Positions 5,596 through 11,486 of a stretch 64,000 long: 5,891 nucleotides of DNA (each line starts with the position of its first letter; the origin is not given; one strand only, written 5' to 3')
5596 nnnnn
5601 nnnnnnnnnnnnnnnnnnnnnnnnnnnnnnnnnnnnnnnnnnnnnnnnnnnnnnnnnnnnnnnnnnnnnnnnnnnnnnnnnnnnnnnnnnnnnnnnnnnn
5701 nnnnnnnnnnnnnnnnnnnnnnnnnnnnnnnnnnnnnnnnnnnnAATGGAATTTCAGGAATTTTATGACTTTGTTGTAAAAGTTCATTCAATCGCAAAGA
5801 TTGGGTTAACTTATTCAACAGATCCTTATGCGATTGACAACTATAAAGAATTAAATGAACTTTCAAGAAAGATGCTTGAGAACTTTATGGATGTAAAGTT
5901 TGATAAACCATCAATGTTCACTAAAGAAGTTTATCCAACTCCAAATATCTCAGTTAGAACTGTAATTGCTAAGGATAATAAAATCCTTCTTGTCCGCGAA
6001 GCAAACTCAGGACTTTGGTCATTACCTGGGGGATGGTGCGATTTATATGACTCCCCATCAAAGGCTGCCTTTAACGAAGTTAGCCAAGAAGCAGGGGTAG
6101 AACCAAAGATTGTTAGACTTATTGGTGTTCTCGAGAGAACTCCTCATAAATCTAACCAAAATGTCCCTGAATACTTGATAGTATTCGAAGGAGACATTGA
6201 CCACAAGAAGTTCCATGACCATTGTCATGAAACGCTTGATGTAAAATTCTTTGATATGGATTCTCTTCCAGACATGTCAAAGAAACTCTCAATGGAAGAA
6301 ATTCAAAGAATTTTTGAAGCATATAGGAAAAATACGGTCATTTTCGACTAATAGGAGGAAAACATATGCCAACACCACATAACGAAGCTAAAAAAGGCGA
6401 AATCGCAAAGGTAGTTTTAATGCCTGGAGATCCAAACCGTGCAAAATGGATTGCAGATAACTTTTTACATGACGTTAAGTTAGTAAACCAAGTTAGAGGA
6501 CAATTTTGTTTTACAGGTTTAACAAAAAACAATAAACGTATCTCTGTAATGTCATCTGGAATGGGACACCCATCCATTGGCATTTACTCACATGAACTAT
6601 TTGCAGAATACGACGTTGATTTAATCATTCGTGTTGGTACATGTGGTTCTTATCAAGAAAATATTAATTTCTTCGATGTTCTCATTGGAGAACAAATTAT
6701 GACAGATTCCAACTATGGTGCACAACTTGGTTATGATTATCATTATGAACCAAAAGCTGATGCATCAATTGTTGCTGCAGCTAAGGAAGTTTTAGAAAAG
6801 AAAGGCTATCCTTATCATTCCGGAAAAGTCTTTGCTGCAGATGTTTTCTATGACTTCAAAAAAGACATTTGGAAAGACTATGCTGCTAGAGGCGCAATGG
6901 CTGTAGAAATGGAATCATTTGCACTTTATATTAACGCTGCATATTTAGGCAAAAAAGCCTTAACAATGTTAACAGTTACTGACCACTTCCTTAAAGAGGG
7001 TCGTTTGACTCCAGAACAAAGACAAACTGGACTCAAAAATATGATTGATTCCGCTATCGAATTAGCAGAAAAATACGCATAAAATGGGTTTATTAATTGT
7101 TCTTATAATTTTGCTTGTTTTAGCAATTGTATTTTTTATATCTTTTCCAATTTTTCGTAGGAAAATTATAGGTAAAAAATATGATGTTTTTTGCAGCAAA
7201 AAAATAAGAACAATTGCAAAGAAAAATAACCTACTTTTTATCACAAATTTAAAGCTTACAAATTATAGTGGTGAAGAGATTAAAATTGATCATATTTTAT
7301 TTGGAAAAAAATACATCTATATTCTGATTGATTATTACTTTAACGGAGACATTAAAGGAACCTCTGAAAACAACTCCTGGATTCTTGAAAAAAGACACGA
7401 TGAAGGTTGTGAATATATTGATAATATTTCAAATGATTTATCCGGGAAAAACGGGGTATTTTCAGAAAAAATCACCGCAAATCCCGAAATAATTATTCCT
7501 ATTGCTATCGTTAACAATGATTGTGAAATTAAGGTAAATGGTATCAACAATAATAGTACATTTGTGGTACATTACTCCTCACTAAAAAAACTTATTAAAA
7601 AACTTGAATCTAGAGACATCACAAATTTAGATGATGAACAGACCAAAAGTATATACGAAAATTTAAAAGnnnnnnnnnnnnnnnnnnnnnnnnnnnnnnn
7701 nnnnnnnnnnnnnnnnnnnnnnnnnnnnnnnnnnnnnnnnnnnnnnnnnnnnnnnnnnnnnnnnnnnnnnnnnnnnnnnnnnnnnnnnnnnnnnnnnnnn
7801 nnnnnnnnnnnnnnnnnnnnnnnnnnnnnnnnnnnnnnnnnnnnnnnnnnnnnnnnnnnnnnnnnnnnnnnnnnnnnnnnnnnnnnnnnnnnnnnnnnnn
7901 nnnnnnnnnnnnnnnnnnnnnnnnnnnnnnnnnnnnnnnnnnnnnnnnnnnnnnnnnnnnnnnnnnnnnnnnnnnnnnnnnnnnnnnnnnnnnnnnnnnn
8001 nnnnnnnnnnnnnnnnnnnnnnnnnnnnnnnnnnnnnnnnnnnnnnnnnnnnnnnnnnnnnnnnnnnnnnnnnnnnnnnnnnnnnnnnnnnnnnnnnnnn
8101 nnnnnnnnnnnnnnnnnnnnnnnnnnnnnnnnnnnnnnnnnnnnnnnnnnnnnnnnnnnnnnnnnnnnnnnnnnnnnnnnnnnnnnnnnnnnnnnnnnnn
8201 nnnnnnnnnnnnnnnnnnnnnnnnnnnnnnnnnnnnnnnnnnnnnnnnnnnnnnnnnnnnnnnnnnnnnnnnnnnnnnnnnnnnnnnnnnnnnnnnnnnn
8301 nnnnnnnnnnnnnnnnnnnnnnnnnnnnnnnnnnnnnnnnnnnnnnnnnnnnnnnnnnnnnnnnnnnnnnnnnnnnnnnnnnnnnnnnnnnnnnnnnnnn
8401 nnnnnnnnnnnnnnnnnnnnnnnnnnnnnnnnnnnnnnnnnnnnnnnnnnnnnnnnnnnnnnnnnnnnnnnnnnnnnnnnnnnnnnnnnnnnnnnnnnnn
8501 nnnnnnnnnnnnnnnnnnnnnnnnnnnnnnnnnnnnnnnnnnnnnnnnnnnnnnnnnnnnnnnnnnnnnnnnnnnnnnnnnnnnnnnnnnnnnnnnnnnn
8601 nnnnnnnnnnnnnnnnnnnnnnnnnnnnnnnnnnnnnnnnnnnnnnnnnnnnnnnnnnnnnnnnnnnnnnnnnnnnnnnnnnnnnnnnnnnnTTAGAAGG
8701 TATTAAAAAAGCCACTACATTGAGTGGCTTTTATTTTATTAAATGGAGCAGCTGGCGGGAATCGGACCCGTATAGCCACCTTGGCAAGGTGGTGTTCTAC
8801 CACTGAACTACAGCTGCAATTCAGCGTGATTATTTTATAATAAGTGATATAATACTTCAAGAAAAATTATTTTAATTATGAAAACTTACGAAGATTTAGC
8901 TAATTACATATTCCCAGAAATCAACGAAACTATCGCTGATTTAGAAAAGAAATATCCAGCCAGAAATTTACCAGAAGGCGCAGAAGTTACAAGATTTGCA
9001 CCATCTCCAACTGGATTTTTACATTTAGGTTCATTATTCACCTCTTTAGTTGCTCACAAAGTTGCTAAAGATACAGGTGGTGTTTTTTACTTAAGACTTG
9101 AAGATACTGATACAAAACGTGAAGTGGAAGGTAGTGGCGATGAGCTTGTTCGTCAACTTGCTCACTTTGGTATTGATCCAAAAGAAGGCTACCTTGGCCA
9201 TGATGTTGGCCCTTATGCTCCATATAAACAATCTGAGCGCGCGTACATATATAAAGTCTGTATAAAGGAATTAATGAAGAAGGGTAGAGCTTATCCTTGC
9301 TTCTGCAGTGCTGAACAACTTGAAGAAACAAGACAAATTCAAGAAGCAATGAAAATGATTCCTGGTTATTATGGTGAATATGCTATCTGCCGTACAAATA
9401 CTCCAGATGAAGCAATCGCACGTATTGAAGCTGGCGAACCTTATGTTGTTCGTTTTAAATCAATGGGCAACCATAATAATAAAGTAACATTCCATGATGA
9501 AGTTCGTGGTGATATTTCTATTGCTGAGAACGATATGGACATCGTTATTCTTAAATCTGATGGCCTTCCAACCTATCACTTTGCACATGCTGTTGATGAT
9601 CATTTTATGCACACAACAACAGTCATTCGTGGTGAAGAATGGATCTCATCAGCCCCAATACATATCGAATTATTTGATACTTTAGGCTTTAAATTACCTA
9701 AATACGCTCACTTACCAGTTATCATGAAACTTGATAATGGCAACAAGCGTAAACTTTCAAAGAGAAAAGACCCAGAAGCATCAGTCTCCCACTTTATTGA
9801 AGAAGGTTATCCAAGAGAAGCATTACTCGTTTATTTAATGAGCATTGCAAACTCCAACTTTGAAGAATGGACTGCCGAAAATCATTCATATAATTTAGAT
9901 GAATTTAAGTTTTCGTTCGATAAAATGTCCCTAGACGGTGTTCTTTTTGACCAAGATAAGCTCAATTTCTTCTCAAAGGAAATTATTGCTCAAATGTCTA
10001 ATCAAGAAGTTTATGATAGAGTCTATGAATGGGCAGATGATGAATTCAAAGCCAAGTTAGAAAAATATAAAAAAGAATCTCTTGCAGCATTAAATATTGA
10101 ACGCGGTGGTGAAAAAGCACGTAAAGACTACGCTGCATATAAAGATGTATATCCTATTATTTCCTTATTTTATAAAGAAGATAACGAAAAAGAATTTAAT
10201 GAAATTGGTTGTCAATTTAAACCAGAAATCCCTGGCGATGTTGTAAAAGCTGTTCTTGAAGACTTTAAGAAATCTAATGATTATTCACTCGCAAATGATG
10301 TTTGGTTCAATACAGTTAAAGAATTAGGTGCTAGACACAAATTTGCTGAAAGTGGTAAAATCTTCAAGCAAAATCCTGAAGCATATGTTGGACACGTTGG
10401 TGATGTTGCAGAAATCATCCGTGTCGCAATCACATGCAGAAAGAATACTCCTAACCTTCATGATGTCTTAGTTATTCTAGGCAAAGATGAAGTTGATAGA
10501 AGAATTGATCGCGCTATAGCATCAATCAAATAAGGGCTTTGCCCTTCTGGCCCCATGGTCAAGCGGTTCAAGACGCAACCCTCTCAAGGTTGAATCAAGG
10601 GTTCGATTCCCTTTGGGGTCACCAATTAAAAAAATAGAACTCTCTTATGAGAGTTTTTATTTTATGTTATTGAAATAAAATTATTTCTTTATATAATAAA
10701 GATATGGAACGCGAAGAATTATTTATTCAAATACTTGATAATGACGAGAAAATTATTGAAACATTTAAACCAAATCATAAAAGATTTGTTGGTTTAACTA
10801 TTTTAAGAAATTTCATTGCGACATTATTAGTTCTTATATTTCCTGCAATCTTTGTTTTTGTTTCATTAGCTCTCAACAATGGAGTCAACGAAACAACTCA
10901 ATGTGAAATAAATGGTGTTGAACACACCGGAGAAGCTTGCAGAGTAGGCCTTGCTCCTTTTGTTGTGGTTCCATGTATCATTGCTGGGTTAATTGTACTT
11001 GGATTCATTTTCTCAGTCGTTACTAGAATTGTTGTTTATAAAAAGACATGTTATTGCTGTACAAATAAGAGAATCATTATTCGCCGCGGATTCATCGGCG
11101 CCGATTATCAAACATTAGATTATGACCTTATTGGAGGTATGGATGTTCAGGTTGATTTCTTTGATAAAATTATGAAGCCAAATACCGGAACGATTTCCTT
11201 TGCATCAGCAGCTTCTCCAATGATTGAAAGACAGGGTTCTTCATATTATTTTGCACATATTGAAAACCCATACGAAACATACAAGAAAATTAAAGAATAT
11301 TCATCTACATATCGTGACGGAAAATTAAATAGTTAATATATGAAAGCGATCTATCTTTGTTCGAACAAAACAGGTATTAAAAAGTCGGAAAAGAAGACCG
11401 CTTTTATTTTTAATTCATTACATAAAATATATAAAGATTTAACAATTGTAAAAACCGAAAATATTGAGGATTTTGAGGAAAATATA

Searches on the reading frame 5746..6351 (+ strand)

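Call 69: search_protein_families(library=pfam, proteins=[window:5746-6351:+], max_evalue=0.00001)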
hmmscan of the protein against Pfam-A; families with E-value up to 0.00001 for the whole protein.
window:5746-6351:+ (201 aa): 2 families
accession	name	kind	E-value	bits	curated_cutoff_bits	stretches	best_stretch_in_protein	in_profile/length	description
PF00293.34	NUDIX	-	1.6e-13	51.2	21.1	1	69-177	5-119/134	NUDIX domain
PF12535.13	Nudix_N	-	5.8e-10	39.2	27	1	7-51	4-48/56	Hydrolase of X-linked nucleoside diphosphate N terminal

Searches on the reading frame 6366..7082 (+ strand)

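Call 69: search_protein_families(library=pfam, proteins=[window:6366-7082:+], max_evalue=0.00001)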
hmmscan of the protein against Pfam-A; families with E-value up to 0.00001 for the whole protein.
window:6366-7082:+ (238 aa): 1 family
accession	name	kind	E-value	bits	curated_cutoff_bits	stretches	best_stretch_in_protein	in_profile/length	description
PF01048.26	PNP_UDP_1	-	6e-36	124.4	25.1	1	15-226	1-220/233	Phosphorylase superfamily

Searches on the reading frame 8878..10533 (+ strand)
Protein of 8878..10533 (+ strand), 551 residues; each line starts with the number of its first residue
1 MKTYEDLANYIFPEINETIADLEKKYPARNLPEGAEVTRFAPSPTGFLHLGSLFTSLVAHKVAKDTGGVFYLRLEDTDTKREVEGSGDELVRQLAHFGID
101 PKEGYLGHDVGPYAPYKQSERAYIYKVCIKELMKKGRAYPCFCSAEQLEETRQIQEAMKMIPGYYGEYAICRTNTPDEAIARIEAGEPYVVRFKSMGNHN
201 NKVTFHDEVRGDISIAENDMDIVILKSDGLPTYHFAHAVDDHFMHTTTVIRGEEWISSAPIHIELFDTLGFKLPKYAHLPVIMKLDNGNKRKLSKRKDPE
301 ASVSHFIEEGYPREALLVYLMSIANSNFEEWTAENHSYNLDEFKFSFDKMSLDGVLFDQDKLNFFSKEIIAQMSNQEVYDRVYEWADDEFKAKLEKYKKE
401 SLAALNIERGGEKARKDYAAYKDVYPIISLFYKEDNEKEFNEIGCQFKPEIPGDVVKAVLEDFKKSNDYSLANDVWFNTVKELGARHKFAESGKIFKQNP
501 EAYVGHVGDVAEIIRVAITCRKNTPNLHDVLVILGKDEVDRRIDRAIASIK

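Call 69: search_protein_families(library=pfam, proteins=[window:8878-10533:+], max_evalue=0.00001)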
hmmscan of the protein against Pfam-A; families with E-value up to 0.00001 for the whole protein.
window:8878-10533:+ (551 aa): 2 families
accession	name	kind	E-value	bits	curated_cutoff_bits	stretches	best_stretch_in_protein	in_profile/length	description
PF00749.27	tRNA-synt_1c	-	6.9e-71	239.2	23.4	1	37-327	3-279/314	tRNA synthetases class I (E and Q), catalytic domain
PF19269.4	Anticodon_2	-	3.3e-09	37.7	23.6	1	507-547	101-141/141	Anticodon binding domain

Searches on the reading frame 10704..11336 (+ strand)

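Call 69: search_protein_families(library=pfam, proteins=[window:10704-11336:+], max_evalue=0.00001)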
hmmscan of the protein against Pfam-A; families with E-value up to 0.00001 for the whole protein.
window:10704-11336:+ (210 aa): 0 families

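Call 79: search_protein_families(library=pfam, proteins=[window:10704-11336:+], max_evalue=0.01)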
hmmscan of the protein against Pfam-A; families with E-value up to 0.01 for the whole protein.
window:10704-11336:+ (210 aa): 2 families
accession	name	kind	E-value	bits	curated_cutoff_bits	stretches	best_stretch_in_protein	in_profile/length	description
PF03703.20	bPH_2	-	1.8e-05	25.3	22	1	112-195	1-77/78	Bacterial PH domain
PF14470.12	bPH_3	-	0.0021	18.9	23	0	109-154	15-64/95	Bacterial PH domain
